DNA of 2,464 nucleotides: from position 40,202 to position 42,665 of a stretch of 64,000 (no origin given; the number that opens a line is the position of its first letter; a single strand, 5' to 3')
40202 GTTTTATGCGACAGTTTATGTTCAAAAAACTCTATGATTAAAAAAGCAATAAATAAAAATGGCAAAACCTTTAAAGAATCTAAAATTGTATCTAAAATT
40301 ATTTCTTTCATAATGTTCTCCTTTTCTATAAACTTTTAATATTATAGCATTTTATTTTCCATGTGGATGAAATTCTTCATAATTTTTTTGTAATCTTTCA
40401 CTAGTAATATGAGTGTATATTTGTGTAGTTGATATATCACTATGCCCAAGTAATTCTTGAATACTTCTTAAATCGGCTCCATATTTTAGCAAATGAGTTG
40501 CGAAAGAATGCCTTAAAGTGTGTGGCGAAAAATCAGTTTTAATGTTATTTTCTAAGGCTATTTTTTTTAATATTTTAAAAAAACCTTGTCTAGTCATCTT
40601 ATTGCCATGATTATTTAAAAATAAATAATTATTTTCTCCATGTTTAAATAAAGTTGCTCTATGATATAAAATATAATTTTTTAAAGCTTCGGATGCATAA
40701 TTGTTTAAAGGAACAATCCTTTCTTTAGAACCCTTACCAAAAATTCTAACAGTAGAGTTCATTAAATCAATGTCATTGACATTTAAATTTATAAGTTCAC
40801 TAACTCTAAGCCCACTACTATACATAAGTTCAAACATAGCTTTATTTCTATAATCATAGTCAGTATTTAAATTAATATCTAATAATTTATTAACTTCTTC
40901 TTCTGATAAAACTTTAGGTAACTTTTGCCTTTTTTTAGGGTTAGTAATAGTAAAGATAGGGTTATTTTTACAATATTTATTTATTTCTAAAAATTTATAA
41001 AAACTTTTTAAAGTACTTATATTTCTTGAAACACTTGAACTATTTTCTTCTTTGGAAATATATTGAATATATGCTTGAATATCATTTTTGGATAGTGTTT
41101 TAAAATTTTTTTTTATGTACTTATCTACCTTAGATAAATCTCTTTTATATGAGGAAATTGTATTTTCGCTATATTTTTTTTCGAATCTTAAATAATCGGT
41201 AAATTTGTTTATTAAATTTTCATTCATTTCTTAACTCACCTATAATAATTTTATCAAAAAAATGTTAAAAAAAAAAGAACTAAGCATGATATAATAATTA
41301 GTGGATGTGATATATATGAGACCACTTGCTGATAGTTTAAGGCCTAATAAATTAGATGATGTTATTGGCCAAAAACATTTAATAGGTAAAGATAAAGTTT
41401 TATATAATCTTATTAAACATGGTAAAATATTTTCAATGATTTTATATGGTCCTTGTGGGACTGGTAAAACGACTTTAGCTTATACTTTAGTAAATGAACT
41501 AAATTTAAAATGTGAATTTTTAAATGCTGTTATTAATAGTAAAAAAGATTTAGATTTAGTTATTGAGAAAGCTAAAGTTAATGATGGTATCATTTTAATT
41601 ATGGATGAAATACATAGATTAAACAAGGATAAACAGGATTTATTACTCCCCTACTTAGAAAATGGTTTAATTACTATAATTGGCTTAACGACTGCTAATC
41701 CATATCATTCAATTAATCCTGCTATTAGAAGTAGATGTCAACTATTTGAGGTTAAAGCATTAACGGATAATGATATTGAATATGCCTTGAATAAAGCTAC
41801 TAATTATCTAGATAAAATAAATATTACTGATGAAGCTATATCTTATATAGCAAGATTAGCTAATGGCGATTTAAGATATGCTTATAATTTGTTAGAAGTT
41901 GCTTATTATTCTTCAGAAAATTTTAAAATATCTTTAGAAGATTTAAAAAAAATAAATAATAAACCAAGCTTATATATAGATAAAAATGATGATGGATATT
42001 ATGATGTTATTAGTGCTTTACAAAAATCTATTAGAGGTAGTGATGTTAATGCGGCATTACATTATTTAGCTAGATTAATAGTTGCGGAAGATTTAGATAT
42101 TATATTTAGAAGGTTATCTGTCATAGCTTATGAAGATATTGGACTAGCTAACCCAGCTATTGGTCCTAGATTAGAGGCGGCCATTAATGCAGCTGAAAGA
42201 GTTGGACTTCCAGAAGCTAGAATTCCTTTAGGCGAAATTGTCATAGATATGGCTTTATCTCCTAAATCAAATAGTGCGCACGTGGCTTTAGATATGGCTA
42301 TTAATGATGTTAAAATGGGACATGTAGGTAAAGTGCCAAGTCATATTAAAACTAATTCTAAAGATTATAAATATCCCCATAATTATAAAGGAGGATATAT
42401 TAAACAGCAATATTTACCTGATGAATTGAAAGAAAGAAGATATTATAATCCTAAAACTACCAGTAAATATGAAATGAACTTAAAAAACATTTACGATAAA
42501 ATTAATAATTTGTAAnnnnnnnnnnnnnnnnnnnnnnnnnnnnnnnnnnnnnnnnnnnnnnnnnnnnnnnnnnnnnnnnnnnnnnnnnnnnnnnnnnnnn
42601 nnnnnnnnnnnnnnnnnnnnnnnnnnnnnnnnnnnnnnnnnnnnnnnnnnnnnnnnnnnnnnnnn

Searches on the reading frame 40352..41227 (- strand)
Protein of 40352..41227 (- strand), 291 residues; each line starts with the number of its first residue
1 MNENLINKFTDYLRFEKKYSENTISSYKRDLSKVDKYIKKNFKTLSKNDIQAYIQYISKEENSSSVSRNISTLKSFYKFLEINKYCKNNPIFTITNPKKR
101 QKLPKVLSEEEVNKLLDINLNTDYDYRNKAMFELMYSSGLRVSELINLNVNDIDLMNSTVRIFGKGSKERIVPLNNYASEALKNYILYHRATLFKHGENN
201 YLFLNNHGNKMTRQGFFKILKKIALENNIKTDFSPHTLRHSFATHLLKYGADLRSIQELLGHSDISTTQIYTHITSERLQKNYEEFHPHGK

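Call 7: search_protein_families(library=ncbifam, proteins=[window:40352-41227:-])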
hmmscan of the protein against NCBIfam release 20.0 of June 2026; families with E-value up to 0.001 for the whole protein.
window:40352-41227:- (291 aa): 13 families
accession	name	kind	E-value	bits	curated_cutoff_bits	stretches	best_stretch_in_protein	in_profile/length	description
TIGR02225.1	recomb_XerD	equivalog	2.2e-106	355.5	329.6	1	8-289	2-289/290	site-specific tyrosine recombinase XerD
NF001399.0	PRK00283.1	subfamily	1e-104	350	279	1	3-290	6-299/300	tyrosine recombinase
TIGR02224.1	recomb_XerC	equivalog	4.1e-99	331.7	335.15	1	8-290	2-293/295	tyrosine recombinase XerC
NF040815.2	recomb_XerA_Arch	equivalog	3.4e-76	256.3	220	1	7-283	1-263/263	site-specific tyrosine recombinase/integron integrase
NF002331.0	PRK01287.1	subfamily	5.7e-51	173.6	371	1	63-289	97-327/365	site-specific tyrosine recombinase XerC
TIGR02249.1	integrase_gron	subfamily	2.5e-48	165.1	265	2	6-195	2-186/315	integron integrase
NF003462.0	PRK05084.1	equivalog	2.6e-36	125.1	267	1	126-285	195-355/360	tyrosine recombinase XerS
NF011946.0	PRK15417.1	equivalog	9.5e-32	110.5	435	2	210-275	251-316/337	integron integrase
NF007370.0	PRK09870.1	subfamily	1.8e-25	89.8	221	1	101-279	7-184/200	tyrosine-type DNA invertase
NF007371.0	PRK09871.1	subfamily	6e-21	74.9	222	1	106-282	6-182/198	tyrosine-type DNA invertase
NF040693.1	recomb_GmtY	equivalog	1.6e-14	54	340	2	179-281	330-439/441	gamma-mobile-trio recombinase GmtY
NF002685.0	PRK02436.1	equivalog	2.3e-13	50.6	178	1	6-269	2-241/245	site-specific tyrosine recombinase XerD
NF041502.1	integrase_1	equivalog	4.8e-05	22.3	350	1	229-280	315-366/484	site-specific integrase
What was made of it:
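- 40352..41227 (-): xerD, tyrosine recombinase of 291 aa. TIGR02225 above its cutoff (call 7).
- Checked: The XerD gene at 40352-41227 is confirmed: TIGR02225 355.5 bits against a cutoff of 329.6 (call 7).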

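Call 8: search_protein_families(library=pfam, proteins=[window:40352-41227:-])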
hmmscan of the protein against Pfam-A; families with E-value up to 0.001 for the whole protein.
window:40352-41227:- (291 aa): 3 families
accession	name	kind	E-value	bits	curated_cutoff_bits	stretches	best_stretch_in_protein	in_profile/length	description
PF00589.27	Phage_integrase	-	1.1e-54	185.3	27.1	1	105-277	1-171/172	Phage integrase family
PF02899.23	Phage_int_SAM_1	-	1.3e-18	67.4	22.3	1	6-81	1-80/83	Phage integrase, N-terminal SAM-like domain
PF13495.12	Phage_int_SAM_4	-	2.8e-09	37.7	27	1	5-79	1-77/85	Phage integrase, N-terminal SAM-like domain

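Call 9: find_related_loci(query=window:40352-41227:-, collection=genome_contigs, flank=10000)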
Query window:40352-41227:- (291 aa) in genome_contigs; peptide patterns used: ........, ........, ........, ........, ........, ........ (x = any residue, [..] = any of these).
93 stretches matched a pattern; 43 encode a relative of the query (tblastn E <= 1e-3); 43 distinct loci.
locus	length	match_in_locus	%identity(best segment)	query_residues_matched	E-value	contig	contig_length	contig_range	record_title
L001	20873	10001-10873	83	1-291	1e-160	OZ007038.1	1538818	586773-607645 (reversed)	MAG: uncultured Bacilli bacterium isolate 6755_HET_CTRL_contig_17442_metaflye_circ MAG genome assembly, chromosome: 1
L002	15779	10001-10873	81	1-291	1e-156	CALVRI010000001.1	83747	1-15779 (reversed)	MAG: uncultured Bacilli bacterium isolate BRZ_LG__bin9 genome assembly, contig: BRZ_LG__NODE_421_length_83747_cov_16.529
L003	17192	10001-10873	81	1-291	6e-156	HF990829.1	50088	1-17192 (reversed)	Firmicutes bacterium CAG:822 genomic scaffold, scf2, whole genome shotgun sequence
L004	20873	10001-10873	80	1-291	1e-155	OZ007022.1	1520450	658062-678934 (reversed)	MAG: uncultured Bacilli bacterium isolate 6730_HET_VAC_s0.ctg000451l_hifiasm_large MAG genome assembly, chromosome: 1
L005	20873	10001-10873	80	1-291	1e-155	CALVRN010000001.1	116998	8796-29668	MAG: uncultured Bacilli bacterium isolate BRZ_ID__bin45 genome assembly, contig: BRZ_ID__NODE_248_length_116998_cov_25.5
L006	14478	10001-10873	79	1-291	3e-154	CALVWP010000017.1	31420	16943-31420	MAG: uncultured Bacilli bacterium isolate E40__bin28 genome assembly, contig: E40__k127_2821755, whole genome shotgun se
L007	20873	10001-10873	79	1-291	7e-154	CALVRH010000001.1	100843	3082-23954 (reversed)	MAG: uncultured Bacilli bacterium isolate BRZ_L__bin94 genome assembly, contig: BRZ_L__NODE_569_length_100843_cov_43.479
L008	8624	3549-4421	80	1-291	2e-152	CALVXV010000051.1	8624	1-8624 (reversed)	MAG: uncultured Bacilli bacterium isolate BRZ_MN__bin27 genome assembly, contig: BRZ_MN__NODE_5749_length_8624_cov_10.97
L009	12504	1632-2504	79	1-291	2e-151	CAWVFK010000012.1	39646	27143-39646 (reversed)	MAG: Candidatus Coprosoma sp. isolate metabat2_XCR1_HET_6734_bwa.88 MAG genome assembly, contig: k87_242762, whole genom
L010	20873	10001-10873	79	1-291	2e-151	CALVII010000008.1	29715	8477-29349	MAG: uncultured Bacilli bacterium isolate BRZ_PP__bin46 genome assembly, contig: BRZ_PP__NODE_1715_length_29715_cov_8.76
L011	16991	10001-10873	80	1-291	6e-150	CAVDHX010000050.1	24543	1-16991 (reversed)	Sphaerochaetaceae bacterium isolate SRR8978504_cleanbin_000001 genome assembly, contig: Spades_SRR8978504_contig_46, who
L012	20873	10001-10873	76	1-291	3e-148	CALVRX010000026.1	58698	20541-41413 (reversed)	MAG: uncultured Bacilli bacterium isolate E16__bin2 genome assembly, contig: E16__k127_5306748, whole genome shotgun seq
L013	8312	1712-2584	78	1-291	7e-147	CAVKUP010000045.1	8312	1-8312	bacterium isolate G02631-L1_cleanbin_000029 genome assembly, contig: Spades_G02631-L1_contig_3077, whole genome shotgun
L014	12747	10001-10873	76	1-291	8e-147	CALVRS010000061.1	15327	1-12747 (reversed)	MAG: uncultured Bacilli bacterium isolate E0_DP__bin178 genome assembly, contig: E0_DP__k127_3385429, whole genome shotg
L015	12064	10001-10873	76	1-291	4e-146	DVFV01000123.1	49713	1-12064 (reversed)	MAG TPA_asm: Candidatus Coprosoma intestinipullorum isolate CHK147-3167 CHK147__C84482_L49713_ERR2241925, whole genome s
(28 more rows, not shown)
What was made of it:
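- In the two complete relatives, dif lies at 38.5% and 43.7% of the record, in the same orientation (call 9). The context is housekeeping and chromosomal (calls 7, 9).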

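Call 30: find_encoding_contigs(protein=window:40352-41227:-, flank=10000, max_places=6)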
Protein window:40352-41227:- (291 aa): 12 contigs read that carry it; 6 places shown.
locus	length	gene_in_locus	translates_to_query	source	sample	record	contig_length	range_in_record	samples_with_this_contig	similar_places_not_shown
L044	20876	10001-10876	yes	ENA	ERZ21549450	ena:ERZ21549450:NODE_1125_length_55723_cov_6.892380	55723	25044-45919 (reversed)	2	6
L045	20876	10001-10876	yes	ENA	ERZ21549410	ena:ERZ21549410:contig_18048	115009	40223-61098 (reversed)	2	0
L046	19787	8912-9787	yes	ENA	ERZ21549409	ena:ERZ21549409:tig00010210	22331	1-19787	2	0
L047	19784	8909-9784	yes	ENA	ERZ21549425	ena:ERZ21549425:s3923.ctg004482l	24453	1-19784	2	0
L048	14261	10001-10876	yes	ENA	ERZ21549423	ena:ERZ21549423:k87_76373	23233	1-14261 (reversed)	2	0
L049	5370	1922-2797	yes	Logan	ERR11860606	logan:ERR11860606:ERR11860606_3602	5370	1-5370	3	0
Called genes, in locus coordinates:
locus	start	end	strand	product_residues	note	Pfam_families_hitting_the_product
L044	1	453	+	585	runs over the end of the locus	PF00664:ABC_membrane, PF00005:ABC_tran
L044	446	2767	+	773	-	PF00664:ABC_membrane, PF00005:ABC_tran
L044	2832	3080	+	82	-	-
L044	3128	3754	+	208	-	-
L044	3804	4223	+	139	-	-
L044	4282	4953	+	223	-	PF00072:Response_reg, PF00486:Trans_reg_C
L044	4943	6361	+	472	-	PF00672:HAMP (faint), PF00512:HisKA, PF02518:HATPase_c, PF13589:HATPase_c_3 (weak)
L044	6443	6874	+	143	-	-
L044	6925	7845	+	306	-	PF06144:DNA_pol3_delta, PF21694:DNA_pol3_delta_C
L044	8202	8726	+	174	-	PF13958:ToxN_toxin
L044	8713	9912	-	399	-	PF05496:RuvB_N, PF00004:AAA, PF07728:AAA_5 (faint), PF16193:AAA_assoc_2, PF12002:MgsA_C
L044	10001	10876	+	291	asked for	PF02899:Phage_int_SAM_1, PF13495:Phage_int_SAM_4, PF00589:Phage_integrase, PF22823:MrpR_C_cat (weak)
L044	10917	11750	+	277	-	PF11449:ArsP_2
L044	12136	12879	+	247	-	PF02535:Zip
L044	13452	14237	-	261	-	-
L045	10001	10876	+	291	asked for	PF02899:Phage_int_SAM_1, PF13495:Phage_int_SAM_4, PF00589:Phage_integrase, PF22823:MrpR_C_cat (weak)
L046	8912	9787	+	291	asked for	PF02899:Phage_int_SAM_1, PF13495:Phage_int_SAM_4, PF00589:Phage_integrase, PF22823:MrpR_C_cat (weak)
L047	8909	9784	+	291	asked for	PF02899:Phage_int_SAM_1, PF13495:Phage_int_SAM_4, PF00589:Phage_integrase, PF22823:MrpR_C_cat (weak)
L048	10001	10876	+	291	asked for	PF02899:Phage_int_SAM_1, PF13495:Phage_int_SAM_4, PF00589:Phage_integrase, PF22823:MrpR_C_cat (weak)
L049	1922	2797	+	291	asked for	PF02899:Phage_int_SAM_1, PF13495:Phage_int_SAM_4, PF00589:Phage_integrase, PF22823:MrpR_C_cat (weak)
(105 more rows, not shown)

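Call 59: search_solved_structures(query=window:40352-41227:-, max_evalue=1e-20, show_alignments=1)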
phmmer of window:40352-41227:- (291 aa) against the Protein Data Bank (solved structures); distinct sequences matched with E-value up to 1e-20: 7.
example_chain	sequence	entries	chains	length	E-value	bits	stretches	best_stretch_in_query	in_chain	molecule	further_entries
1a0p_A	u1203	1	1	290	1.7e-61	211.5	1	6-281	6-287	SITE-SPECIFIC RECOMBINASE XERD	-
5dcf_A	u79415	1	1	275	4.3e-47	164.3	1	105-289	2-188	Tyrosine recombinase XerD,DNA translocase FtsK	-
9i5v_14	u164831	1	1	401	4.8e-45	157.6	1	4-290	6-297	Ribosome-associated translation inhibitor RaiA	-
5hxy_A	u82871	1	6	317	2.4e-39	138.9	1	5-288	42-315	Tyrosine recombinase XerA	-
4a8e_A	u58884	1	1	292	3.8e-37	131.7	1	3-281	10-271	PROBABLE TYROSINE RECOMBINASE XERC-LIKE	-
2a3v_A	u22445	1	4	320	5.6e-30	108.2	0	215-275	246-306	site-specific recombinase IntI4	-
5jjv_A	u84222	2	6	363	8.8e-22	81.3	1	95-281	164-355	Tyrosine recombinase XerH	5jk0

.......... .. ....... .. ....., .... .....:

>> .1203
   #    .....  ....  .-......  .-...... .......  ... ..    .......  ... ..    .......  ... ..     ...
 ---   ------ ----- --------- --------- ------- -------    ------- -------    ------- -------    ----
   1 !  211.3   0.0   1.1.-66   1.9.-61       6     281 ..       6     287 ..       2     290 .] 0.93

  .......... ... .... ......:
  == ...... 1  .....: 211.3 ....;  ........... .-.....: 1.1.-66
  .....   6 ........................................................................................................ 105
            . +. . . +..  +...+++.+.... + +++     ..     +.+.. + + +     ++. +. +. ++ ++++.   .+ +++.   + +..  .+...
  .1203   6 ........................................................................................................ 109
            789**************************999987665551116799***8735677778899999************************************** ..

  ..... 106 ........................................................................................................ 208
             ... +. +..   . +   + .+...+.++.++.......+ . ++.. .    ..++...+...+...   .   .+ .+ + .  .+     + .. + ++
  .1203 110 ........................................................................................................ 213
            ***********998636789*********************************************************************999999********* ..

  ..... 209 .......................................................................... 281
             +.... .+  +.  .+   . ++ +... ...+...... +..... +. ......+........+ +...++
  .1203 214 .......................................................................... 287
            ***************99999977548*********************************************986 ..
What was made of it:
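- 40352..41227 (-): The active-site motifs (RVSEL, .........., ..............) and the MTRQ segment are aligned (call 59).
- On dif / XerCD chromosome dimer resolution site: Catalytic motifs present (calls 7, 59).
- XerD equivalog with intact catalytic motifs (calls 7, 59). XerH is only a distant match (call 59).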

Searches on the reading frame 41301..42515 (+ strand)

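Call 7: search_protein_families(library=ncbifam, proteins=[window:41301-42515:+])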
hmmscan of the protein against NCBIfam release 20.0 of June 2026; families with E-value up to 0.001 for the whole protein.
window:41301-42515:+ (404 aa): 65 families (the best 25 are shown)
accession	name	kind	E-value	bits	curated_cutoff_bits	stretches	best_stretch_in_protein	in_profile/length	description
NF009881.0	PRK13341.1-2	equivalog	8.6e-89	298.3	651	1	7-392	16-425/736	AAA family ATPase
NF009883.0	PRK13341.1-4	equivalog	2.7e-83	280.1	668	1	7-387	19-424/729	AAA family ATPase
NF009880.0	PRK13341.1-1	equivalog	2.4e-74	250.8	891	1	6-392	5-396/599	AAA family ATPase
NF009882.0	PRK13341.1-3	equivalog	1.4e-72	244.9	1197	1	7-386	18-422/734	AAA family ATPase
NF011289.0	PRK14700.1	equivalog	4.7e-41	140.9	570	1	116-403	1-296/300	recombination factor protein RarA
TIGR02397.1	dnaX_nterm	equivalog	1.1e-25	90.7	250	2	98-218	120-238/355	DNA polymerase III subunit gamma/tau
NF011523.0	PRK14962.1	equivalog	9.8e-25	87.2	576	2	98-216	120-236/474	DNA polymerase III subunits gamma and tau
NF001679.0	PRK00440.1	equivalog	1.7e-21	76.6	303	1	12-207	11-214/322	replication factor C small subunit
NF004046.1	PRK05563.1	equivalog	4.8e-21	75.3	400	2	98-219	121-240/567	DNA polymerase III subunit gamma/tau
NF011514.0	PRK14953.1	equivalog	9.2e-20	71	536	2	98-208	122-232/488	DNA polymerase III subunits gamma and tau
NF000868.0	PRK00080.1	equivalog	2.5e-19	69.4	282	1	11-126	17-133/330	Holliday junction branch migration DNA helicase RuvB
NF004549.0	PRK05896.1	equivalog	5.8e-19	68.2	578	2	98-218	122-240/642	DNA polymerase III subunits gamma and tau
NF011512.0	PRK14950.1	equivalog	1.4e-18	67.4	593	2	98-266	123-278/585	DNA polymerase III subunits gamma and tau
NF011522.0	PRK14961.1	equivalog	1.9e-18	66.5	562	2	98-226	122-252/363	DNA polymerase III subunits gamma and tau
NF005173.0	PRK06647.1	equivalog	2.8e-18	66.1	623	1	98-254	122-266/568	DNA polymerase III subunits gamma and tau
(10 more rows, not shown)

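Call 8: search_protein_families(library=pfam, proteins=[window:41301-42515:+])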
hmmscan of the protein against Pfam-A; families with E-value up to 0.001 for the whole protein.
window:41301-42515:+ (404 aa): 13 families
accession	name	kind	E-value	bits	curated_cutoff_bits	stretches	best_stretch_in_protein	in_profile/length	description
PF12002.13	MgsA_C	-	1.5e-51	175.1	27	1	246-401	1-166/167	MgsA AAA+ ATPase C terminal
PF16193.11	AAA_assoc_2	-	1.5e-21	76.9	34.3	1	172-245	4-81/81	AAA C-terminal domain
PF05496.18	RuvB_N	-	3.9e-15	56.4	27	1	13-127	1-116/159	Holliday junction DNA helicase RuvB P-loop domain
PF00004.35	AAA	-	6.1e-15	56.3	21.2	1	46-148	1-125/131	ATPase family associated with various cellular activities (AAA)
PF07728.20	AAA_5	-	2.3e-05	24.9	22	0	46-124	2-95/139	AAA domain (dynein-related subfamily)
PF13173.12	AAA_14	-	4.6e-05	23.9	27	1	46-109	5-76/129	AAA domain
PF13177.12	DNA_pol3_delta2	-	5.6e-05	23.6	27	0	96-154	102-160/161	DNA polymerase III, delta subunit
PF06068.19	TIP49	-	9.3e-05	22.2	23.8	1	18-75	23-82/347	TIP49 P-loop domain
PF00158.32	Sigma54_activat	-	0.00036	20.7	20.2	0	94-132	92-130/168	Sigma-54 interaction domain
PF04851.21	ResIII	-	0.00037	20.9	22.5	0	45-70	25-50/164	Type III restriction enzyme, res subunit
PF01078.27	Mg_chelatase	-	0.00058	19.8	20.3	0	40-64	20-43/207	Magnesium chelatase, subunit ChlI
PF20720.3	nSTAND3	-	0.00059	20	27.2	0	46-100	20-71/155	Novel STAND NTPase 3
PF17856.7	TIP49_C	-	0.0009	19.8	24.5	0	171-219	9-61/66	TIP49 AAA-lid domain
